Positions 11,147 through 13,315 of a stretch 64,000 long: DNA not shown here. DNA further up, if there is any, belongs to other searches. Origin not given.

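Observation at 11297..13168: Large secreted protein: SPOR-like domain plus about 13 short Cys-bearing repeats and a Pro-rich tail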

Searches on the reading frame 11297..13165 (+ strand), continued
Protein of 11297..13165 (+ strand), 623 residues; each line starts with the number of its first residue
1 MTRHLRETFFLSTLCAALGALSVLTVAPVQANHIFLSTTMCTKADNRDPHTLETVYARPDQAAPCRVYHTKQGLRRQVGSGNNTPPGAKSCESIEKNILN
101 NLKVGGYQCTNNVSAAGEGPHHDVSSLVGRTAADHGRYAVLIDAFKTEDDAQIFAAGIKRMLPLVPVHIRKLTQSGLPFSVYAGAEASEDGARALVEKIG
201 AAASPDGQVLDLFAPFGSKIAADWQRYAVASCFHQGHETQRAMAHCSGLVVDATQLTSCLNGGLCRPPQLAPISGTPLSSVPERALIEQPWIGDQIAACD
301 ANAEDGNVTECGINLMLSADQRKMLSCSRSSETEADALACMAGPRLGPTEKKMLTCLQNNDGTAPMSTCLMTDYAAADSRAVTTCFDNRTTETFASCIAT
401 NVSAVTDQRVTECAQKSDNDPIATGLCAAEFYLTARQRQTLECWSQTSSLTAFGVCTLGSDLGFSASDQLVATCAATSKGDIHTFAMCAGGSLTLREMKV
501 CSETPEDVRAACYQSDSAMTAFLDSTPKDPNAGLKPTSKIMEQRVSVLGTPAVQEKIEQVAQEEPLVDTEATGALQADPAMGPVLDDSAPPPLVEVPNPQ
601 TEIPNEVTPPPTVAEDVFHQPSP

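Call 36: search_protein_families(library=pfam, alignment_id=A3, max_evalue=0.01)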
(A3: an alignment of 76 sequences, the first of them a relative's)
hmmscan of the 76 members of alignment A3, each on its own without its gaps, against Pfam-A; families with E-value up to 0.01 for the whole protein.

A. member 1, P0007 (665 aa): 0 families

B. families by the number of members that match (of 76 scanned): 16 families
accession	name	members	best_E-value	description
PF05036.18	SPOR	3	4.3e-05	SPOR domain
PF06282.16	DUF1036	2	4.5e-23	Protein of unknown function (DUF1036)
PF00515.34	TPR_1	1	8.2e-27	Tetratricopeptide repeat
PF13414.12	TPR_11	1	4.5e-22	TPR repeat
PF07719.23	TPR_2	1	6.1e-19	Tetratricopeptide repeat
PF01847.22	VHL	1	2.9e-16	VHL beta domain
PF13181.12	TPR_8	1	1.5e-13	Tetratricopeptide repeat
PF13431.12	TPR_17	1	3.3e-13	Tetratricopeptide repeat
PF13432.12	TPR_16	1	3.7e-10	Tetratricopeptide repeat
PF13371.12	TPR_9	1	1.6e-08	Tetratricopeptide repeat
PF13424.12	TPR_12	1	5.3e-07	Tetratricopeptide repeat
PF14559.12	TPR_19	1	1.6e-06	Tetratricopeptide repeat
PF13176.12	TPR_7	1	1.6e-05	Tetratricopeptide repeat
PF13428.12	TPR_14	1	2.1e-05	Tetratricopeptide repeat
PF07337.16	CagY_M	1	0.00032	DC-EC Repeat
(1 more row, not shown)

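Call 37: search_protein_families(library=ncbifam, alignment_id=A3, max_evalue=0.01)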
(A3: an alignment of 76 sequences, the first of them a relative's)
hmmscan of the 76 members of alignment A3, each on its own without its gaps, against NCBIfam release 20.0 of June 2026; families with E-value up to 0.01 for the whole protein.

A. member 1, P0007 (665 aa): 0 families

B. families by the number of members that match (of 76 scanned): 25 families
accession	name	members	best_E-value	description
TIGR02552.1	LcrH_SycD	1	1.9e-11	SycD/LcrH family type III secretion system chaperone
TIGR00990.1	3a0801s09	1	2.6e-11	mitochondrial import receptor subunit TOM70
NF040959.1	MamA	1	4.9e-11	magnetosome protein MamA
TIGR02521.1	type_IV_pilW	1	1.4e-10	type IV pilus biogenesis/stability protein PilW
TIGR02917.1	PEP_TPR_lipo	1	2.3e-10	XrtA/PEP-CTERM system TPR-repeat protein PrsT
NF033758.1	gliding_GltE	1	3.4e-07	adventurous gliding motility TPR repeat lipoprotein GltE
NF008391.2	PRK11189.1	1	1.6e-06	lipoprotein NlpI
NF047507.1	TPR_BatC_Lepto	1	4.7e-06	TPR repeat-containing protein BatC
NF047371.1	FlcA_CTERM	1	7.9e-06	periplasmic flagellar collar protein FlcA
NF008755.0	PRK11788.1-3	1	3.2e-05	lipopolysaccharide assembly protein LapB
NF008520.0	PRK11447.1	1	5e-05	cellulose synthase complex outer membrane protein BcsC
NF033920.0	C39_PA2778_fam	1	0.00012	PA2778 family cysteine peptidase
NF033762.1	social_mot_Tgl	1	0.00025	social motility TPR repeat lipoprotein Tgl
TIGR03816.1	tadE_like_DECH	1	0.00044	Rv3654c family TadE-like protein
NF011886.0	PRK15359.1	1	0.0011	type III secretion system chaperone protein SscB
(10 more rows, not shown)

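Call 38: list_cluster_members(proteins=[P0005, P0004, P0008, P0014, P0027, P0031, P0039, P0053, P0059, P0044])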
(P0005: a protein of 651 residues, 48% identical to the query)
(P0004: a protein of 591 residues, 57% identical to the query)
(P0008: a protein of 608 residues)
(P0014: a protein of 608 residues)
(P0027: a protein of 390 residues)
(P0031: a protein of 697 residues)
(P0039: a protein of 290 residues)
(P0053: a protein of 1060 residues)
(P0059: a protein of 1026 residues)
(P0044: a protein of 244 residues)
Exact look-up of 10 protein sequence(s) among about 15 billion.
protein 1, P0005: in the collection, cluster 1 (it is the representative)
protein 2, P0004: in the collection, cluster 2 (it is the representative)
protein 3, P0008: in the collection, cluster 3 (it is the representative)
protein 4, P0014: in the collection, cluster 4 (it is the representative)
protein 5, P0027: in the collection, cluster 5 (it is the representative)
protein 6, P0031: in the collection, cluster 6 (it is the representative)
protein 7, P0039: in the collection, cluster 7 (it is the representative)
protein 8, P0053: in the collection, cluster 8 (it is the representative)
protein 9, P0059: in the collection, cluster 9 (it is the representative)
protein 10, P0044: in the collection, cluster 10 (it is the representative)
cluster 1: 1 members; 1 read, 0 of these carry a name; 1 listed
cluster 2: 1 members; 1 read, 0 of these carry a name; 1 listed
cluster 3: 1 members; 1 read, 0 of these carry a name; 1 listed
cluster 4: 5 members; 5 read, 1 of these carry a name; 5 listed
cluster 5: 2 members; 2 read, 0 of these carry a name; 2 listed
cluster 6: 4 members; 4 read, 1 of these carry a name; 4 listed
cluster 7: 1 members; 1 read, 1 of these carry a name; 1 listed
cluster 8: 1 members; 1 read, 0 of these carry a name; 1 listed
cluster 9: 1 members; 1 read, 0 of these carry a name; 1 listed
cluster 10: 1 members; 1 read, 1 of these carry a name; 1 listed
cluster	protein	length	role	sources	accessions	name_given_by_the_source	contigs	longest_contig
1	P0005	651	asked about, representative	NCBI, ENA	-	-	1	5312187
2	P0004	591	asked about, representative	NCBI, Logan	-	-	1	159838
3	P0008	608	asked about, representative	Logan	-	-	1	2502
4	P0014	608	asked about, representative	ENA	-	-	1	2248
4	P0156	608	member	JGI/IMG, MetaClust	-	\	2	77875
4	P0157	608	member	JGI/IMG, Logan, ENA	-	-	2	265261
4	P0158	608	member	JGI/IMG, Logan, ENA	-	-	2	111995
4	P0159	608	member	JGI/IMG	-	-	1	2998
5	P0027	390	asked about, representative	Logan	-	-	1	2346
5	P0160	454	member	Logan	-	-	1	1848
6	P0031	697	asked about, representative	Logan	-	-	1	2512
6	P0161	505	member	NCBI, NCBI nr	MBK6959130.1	MAG: hypothetical protein IPH22_13155 [Nitrosomonas sp.] | hypothetical protein [Nitrosomonas sp.]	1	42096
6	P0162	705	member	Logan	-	-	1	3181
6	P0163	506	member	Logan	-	-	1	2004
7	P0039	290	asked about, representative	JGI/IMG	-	hypothetical protein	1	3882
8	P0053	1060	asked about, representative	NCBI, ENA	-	-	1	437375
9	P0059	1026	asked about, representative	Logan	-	-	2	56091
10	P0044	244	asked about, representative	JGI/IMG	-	hypothetical protein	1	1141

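Call 67: find_homologous_proteins(query=A3, max_evalue=1e-8)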
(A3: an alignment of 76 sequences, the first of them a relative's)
Query A3 (76 sequences) (665 aa, profile of the alignment): 5 proteins with E <= 1e-8 among 8000 candidates.
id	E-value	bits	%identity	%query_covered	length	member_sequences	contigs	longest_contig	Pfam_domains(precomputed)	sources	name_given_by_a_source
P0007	1.2e-99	352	100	100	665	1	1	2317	-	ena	-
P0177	2.3e-88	315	34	37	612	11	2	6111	-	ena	-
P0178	3.7e-81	291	34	43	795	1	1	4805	-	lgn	-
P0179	5.6e-73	264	46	18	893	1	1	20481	-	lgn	-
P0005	1.7e-72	263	29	80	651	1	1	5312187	-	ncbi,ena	-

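Call 73: search_protein_families(library=pfam, alignment_id=A1, max_evalue=1)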
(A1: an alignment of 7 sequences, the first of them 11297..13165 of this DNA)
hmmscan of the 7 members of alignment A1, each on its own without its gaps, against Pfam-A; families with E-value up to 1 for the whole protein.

A. member 1, window:11297-13165:+ (623 aa): 2 families
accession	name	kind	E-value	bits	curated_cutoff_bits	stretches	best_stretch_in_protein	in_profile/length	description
PF05036.18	SPOR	-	0.0039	17.9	21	1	135-209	2-74/76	SPOR domain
PF01435.24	Peptidase_M48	-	0.24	11.6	20.3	1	312-357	120-165/186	Peptidase family M48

B. families by the number of members that match (of 7 scanned): 3 families
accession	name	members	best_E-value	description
PF05036.18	SPOR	6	3.3e-07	SPOR domain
PF01435.24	Peptidase_M48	2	0.24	Peptidase family M48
PF23124.1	Xre_MbcA_ParS-like_N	1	0.14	Antitoxin Xre/MbcA/ParS-like, N-terminal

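Call 74: find_encoding_contigs(protein=P0006, flank=7000, max_places=1)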
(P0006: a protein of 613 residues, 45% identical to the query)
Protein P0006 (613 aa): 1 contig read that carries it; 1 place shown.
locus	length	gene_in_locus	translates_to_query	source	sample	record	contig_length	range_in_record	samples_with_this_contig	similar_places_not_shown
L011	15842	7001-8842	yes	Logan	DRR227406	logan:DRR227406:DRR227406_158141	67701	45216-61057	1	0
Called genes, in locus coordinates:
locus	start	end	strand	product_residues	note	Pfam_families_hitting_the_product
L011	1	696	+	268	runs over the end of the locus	PF08016:PKD_channel (faint), PF00520:Ion_trans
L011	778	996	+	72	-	-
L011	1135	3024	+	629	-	PF00920:ILVD_EDD_N, PF24877:ILV_EDD_C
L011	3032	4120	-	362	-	PF13409:GST_N_2, PF13417:GST_N_3, PF00043:GST_C (weak)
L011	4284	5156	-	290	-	PF00126:HTH_1, PF03466:LysR_substrate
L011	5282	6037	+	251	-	PF02089:Palm_thioest (faint)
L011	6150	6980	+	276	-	PF00378:ECH_1, PF16113:ECH_2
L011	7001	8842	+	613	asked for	PF05036:SPOR (weak)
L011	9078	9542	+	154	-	PF13577:SnoaL_4, PF14534:DUF4440 (faint), PF12680:SnoaL_2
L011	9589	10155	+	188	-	-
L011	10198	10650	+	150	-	PF14534:DUF4440 (weak), PF07366:SnoaL, PF12680:SnoaL_2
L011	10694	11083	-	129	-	-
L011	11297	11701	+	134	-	PF07366:SnoaL, PF12680:SnoaL_2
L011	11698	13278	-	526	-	PF01663:Phosphodiest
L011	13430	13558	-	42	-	-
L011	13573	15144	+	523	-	PF01663:Phosphodiest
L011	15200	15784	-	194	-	PF01243:PNPOx_N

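Call 75: find_encoding_contigs(protein=P0002, flank=7000, max_places=1)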
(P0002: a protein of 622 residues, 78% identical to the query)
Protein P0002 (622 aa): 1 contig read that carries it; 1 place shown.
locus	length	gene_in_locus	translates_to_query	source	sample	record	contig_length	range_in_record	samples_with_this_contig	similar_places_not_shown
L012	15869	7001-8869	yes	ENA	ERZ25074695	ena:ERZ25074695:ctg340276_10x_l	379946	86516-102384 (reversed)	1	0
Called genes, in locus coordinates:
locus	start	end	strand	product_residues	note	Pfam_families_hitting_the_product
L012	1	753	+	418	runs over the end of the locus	PF00067:p450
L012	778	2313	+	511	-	PF18313:TLP1_add_C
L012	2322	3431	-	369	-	-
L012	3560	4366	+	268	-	PF00520:Ion_trans, PF08016:PKD_channel (weak)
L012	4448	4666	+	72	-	-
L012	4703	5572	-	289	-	PF00126:HTH_1, PF03466:LysR_substrate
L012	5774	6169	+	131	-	-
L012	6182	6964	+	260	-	PF00378:ECH_1, PF16113:ECH_2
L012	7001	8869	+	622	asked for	-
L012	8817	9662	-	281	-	PF05721:PhyH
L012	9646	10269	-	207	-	PF00440:TetR_N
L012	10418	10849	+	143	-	-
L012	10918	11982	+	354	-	PF00135:COesterase (weak), PF20434:BD-FAE, PF07859:Abhydrolase_3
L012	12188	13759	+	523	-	PF01663:Phosphodiest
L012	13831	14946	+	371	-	PF01663:Phosphodiest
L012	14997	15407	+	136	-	-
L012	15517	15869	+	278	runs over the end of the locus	PF01564:Spermine_synth (faint)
